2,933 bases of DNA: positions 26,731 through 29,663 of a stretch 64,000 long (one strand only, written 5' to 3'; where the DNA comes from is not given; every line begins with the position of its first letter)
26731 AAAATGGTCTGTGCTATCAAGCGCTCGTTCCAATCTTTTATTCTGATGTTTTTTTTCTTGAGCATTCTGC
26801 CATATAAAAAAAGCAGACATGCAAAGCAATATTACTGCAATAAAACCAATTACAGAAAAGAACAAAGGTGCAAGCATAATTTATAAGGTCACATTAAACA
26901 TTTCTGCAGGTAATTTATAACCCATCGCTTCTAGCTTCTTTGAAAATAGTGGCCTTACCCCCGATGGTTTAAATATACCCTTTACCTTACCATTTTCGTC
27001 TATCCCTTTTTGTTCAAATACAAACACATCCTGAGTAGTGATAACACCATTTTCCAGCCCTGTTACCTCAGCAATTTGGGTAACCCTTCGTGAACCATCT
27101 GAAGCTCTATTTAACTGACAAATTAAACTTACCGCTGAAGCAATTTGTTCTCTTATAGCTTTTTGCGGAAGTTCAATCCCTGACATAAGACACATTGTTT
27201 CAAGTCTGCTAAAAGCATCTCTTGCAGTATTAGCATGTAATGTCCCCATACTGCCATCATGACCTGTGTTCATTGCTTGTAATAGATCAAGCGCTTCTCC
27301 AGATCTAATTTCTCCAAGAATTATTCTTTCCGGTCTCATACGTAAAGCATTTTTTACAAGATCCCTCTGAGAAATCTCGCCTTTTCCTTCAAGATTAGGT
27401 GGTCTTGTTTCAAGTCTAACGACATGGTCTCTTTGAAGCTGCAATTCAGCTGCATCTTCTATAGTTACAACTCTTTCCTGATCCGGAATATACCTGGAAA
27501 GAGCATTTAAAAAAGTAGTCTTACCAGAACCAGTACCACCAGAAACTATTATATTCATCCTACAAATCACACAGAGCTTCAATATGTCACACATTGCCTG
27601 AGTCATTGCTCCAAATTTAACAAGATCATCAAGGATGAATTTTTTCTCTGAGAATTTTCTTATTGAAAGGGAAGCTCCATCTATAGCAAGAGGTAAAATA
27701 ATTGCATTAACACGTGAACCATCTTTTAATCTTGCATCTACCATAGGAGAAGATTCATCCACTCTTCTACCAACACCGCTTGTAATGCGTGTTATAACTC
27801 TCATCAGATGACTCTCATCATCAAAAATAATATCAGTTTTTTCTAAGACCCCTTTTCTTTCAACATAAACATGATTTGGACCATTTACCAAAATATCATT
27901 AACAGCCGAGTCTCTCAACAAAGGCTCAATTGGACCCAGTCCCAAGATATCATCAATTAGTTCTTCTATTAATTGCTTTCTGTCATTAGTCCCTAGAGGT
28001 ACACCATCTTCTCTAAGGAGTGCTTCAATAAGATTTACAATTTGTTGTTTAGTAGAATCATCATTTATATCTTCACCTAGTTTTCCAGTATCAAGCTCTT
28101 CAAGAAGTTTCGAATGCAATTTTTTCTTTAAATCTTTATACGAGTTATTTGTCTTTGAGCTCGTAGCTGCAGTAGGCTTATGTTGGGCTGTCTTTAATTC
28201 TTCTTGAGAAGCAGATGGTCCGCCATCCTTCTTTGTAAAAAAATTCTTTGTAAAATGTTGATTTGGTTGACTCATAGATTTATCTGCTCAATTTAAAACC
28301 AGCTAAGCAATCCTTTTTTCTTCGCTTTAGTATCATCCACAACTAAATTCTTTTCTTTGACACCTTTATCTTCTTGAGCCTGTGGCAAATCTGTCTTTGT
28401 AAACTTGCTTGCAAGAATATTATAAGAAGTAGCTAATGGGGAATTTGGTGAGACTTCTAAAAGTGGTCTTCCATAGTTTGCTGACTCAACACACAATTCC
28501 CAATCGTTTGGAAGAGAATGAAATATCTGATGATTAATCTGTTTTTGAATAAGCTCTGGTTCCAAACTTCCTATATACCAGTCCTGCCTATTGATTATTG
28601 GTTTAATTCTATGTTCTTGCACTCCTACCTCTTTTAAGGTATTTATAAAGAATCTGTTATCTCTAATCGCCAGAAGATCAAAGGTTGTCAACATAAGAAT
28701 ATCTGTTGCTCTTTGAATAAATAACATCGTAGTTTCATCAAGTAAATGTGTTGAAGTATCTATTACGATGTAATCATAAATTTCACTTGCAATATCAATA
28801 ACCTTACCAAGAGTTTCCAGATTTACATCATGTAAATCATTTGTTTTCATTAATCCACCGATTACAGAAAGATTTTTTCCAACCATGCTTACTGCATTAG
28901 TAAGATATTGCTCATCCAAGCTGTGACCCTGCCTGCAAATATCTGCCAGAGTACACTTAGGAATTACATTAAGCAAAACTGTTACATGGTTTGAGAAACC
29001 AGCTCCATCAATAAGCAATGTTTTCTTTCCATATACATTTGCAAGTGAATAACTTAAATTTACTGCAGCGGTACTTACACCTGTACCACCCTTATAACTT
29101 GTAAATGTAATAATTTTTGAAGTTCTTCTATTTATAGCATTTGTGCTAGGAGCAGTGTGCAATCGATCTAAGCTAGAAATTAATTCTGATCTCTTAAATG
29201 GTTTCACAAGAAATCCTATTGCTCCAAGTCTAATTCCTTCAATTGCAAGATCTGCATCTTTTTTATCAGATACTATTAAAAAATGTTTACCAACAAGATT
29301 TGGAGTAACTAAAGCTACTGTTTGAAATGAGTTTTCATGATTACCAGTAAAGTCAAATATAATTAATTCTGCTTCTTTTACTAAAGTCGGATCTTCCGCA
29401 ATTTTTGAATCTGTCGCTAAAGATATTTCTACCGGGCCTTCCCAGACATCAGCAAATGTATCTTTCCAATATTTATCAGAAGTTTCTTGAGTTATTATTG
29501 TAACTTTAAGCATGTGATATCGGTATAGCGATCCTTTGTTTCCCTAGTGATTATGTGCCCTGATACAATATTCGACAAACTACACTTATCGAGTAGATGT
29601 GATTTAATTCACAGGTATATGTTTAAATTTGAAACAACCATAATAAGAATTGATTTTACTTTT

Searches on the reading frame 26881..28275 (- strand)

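Call 5: search_protein_families(library=ncbifam, proteins=[window:26881-28275:-], max_evalue=1)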
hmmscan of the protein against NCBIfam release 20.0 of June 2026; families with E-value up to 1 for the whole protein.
window:26881-28275:- (464 aa): 42 families (the best 25 are shown)
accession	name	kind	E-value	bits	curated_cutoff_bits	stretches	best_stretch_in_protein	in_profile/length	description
TIGR03819.1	heli_sec_ATPase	hypoth_equivalog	2.4e-106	355.8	373.15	1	74-402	13-339/340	TadA family conjugal transfer-associated ATPase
TIGR02788.1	VirB11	equivalog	5.2e-70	235.9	249.95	2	227-401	132-306/308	P-type DNA transfer ATPase VirB11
NF058587.1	archaellum_moto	equivalog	2.5e-65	221.2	550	1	68-422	102-453/527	archaellum flagellar ATPase motor FlaI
TIGR02782.1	TrbB_P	equivalog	2.5e-65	220.8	304.55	1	116-412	14-301/303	P-type conjugative transfer ATPase TrbB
NF010475.0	PRK13900.1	equivalog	4.2e-61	206.9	389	2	228-401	149-322/333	type IV secretion system ATPase VirB11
NF010469.0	PRK13894.1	subfamily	1.5e-53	182.3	508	1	116-415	27-318/320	conjugal transfer ATPase TrbB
NF010407.0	PRK13833.1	subfamily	5.7e-51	173.8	499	1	117-416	23-312/323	conjugal transfer protein TrbB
NF010425.0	PRK13851.1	equivalog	9.3e-38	129.9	461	2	230-390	153-314/344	type IV secretion system protein VirB11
NF053672.1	bindosome_BasE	exception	1.5e-36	126.2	1000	1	146-403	176-429/512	bindosome assembly system ATPase subunit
NF041000.1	ATPase_ComGA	equivalog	8.9e-18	64.2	300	1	234-363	123-247/267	competence type IV pilus ATPase ComGA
TIGR01420.1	pilT_fam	subfamily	1.2e-16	60.9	319.1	1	240-398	123-277/343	PilT/PilU family type 4a pilus ATPase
TIGR02525.1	plasmid_TraJ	equivalog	6.7e-16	58.2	368.3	1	243-397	153-306/372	plasmid transfer ATPase TraJ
TIGR02533.1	type_II_gspE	equivalog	5.7e-13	48.3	630.25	1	210-362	214-360/486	type II secretion system ATPase GspE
NF007755.0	PRK10436.1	equivalog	3e-12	46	617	1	218-363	198-337/465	type II secretion system protein GspE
NF053534.1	T4PilAsmATPsTfpB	equivalog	1.4e-11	43.6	850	1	194-362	293-453/584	type IV pilus assembly ATPase TfpB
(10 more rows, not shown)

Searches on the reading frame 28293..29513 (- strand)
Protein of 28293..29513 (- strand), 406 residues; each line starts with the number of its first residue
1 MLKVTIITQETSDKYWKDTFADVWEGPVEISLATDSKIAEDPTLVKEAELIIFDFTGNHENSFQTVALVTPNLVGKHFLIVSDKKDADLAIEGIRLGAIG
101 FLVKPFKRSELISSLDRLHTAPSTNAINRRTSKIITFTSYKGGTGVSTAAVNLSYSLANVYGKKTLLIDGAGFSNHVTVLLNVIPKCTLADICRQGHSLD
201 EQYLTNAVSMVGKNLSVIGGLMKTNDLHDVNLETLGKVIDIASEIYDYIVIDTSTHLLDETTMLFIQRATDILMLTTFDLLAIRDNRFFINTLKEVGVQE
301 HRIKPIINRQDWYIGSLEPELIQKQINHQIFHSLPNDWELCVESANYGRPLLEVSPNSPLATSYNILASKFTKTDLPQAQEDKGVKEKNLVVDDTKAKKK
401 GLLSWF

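Call 5: search_protein_families(library=ncbifam, proteins=[window:28293-29513:-], max_evalue=1)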
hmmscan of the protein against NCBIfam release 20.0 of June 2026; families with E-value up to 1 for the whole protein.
window:28293-29513:- (406 aa): 41 families (the best 25 are shown)
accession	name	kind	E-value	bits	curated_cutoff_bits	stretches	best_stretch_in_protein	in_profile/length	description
TIGR01969.1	minD_arch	subfamily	1.5e-23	83.3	201.75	1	134-387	2-247/251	cell division ATPase MinD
TIGR01968.1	minD_bact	equivalog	1.7e-14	53.8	212.9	1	133-377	2-242/261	septum site-determining protein MinD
TIGR03815.1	CpaE_hom_Actino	equivalog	1.6e-11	44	154.45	1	77-288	62-264/340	septum site-determining protein Ssd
TIGR01007.1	eps_fam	subfamily_domain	1.3e-09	37.9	108.05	1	128-254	13-136/204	polysaccharide biosynthesis tyrosine autokinase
NF047398.1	AAA_KGGVGR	domain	3.6e-07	30.7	90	1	133-169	3-38/190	KGGVGR-motif variant AAA ATPase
NF041546.1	ParA_partition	equivalog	2.9e-06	27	180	1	134-169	1-35/203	ParA family partition ATPase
NF041283.1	PrgP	equivalog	6e-06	25.8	400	1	133-253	3-131/297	ParA superfamily DNA segregation protein PrgP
TIGR03018.1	pepcterm_TyrKin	hypoth_equivalog_domain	6e-06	25.7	230.65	1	126-273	29-176/207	XrtA-associated tyrosine autokinase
TIGR03029.1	EpsG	equivalog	6e-06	25.6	313.8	1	132-298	103-265/274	chain length determinant protein tyrosine kinase EpsG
NF045991.1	RespRegCtrARhodob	equivalog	2.4e-05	24.2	350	1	47-115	44-112/224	response regulator transcription factor CtrA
TIGR01005.1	eps_transp_fam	subfamily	0.0002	19.7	411.7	1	122-299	536-709/754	exopolysaccharide transport protein family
NF008669.0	PRK11670.1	equivalog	0.00025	20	348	1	109-182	88-156/369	iron-sulfur cluster carrier protein ApbC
NF006900.1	PRK09390.1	equivalog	0.00039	20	255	1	79-126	80-127/203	response regulator FixJ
TIGR01387.1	cztR_silR_copR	subfamily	0.00042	20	279.2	1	46-118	41-113/218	heavy metal response regulator transcription factor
NF040749.1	tetrathio_RR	equivalog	0.001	18.8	290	1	80-129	76-124/191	tetrathionate respiration response regulator TtrR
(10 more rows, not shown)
